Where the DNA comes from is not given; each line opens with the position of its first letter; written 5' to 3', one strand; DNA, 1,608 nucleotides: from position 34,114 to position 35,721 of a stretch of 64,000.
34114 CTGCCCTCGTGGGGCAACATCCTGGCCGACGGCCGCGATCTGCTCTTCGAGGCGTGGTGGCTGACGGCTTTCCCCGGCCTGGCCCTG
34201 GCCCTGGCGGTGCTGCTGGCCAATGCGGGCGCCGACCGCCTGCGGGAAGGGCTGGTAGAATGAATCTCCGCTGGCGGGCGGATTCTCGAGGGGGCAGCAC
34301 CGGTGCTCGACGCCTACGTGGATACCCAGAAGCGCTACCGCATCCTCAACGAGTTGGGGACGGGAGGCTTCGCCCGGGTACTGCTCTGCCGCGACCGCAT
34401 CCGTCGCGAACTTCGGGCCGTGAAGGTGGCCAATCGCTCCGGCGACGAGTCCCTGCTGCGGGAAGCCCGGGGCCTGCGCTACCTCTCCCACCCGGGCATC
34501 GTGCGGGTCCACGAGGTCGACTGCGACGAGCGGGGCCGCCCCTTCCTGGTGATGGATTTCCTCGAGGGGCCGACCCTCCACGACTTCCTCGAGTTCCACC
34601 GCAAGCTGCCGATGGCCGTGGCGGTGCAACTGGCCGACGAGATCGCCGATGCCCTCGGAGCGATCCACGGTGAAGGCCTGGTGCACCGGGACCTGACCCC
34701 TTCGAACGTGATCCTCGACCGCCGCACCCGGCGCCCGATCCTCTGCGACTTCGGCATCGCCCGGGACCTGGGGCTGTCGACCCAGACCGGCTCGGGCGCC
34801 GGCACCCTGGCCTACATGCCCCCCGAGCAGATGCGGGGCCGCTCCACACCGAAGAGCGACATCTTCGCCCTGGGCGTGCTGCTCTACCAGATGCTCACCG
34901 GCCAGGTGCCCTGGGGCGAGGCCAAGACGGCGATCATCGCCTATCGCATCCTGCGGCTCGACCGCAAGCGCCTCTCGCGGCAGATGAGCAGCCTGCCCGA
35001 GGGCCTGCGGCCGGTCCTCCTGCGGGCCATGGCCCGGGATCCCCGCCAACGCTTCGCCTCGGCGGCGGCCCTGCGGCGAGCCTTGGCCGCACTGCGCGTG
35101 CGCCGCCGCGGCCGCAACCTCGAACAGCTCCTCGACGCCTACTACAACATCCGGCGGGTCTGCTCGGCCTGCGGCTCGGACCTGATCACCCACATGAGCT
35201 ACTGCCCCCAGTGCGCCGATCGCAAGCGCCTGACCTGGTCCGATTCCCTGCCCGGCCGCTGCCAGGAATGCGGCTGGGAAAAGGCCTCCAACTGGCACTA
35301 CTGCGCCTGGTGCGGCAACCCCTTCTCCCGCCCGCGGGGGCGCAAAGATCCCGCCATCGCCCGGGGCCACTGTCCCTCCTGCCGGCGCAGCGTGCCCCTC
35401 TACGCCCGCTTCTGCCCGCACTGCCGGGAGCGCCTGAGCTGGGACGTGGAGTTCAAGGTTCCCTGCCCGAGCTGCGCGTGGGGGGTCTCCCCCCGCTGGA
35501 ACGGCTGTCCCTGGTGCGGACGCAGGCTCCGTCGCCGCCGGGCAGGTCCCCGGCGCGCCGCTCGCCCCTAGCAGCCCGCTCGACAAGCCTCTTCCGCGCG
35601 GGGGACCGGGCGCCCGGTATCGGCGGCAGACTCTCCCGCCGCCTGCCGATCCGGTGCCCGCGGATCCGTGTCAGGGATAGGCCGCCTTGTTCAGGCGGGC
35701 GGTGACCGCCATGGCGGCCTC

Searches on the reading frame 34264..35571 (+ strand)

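Call 42: search_protein_families(library=pfam, proteins=[window:34264-35571:+])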
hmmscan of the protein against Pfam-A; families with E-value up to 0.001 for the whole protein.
window:34264-35571:+ (435 aa): 10 families
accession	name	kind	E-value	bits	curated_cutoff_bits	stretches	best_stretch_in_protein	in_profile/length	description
PF00069.31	Pkinase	-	9.9e-43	146.9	31.7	1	25-270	1-258/263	Protein kinase domain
PF07714.23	PK_Tyr_Ser-Thr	-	1.1e-30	107.3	23.1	1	27-264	3-249/258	Protein tyrosine and serine/threonine kinase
PF12773.13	DZR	-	5.5e-14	52.5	27.3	2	333-387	1-44/45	Double zinc ribbon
PF17032.10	Zn_ribbon_15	-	2.5e-08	35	28.9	0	297-317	52-72/73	zinc-ribbon family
PF01636.29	APH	-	1.1e-07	32.3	23.2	1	53-135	25-108/239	Phosphotransferase enzyme family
PF13240.11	Zn_Ribbon_1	-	1.2e-06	28.6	25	0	369-387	1-19/23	zinc-ribbon domain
PF13248.11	Zn_ribbon_3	-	0.00013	21.8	27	1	398-422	2-26/26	zinc-ribbon domain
PF07191.17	Zn_ribbon_6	-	0.0004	20.8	25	0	384-425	3-42/67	Double zinc ribbon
PF03109.22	ABC1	-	0.00051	19.7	22.9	1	80-171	130-219/244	ABC1 atypical kinase-like domain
PF10571.15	UPF0547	-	0.00075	20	29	1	369-387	2-20/26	Uncharacterised protein family UPF0547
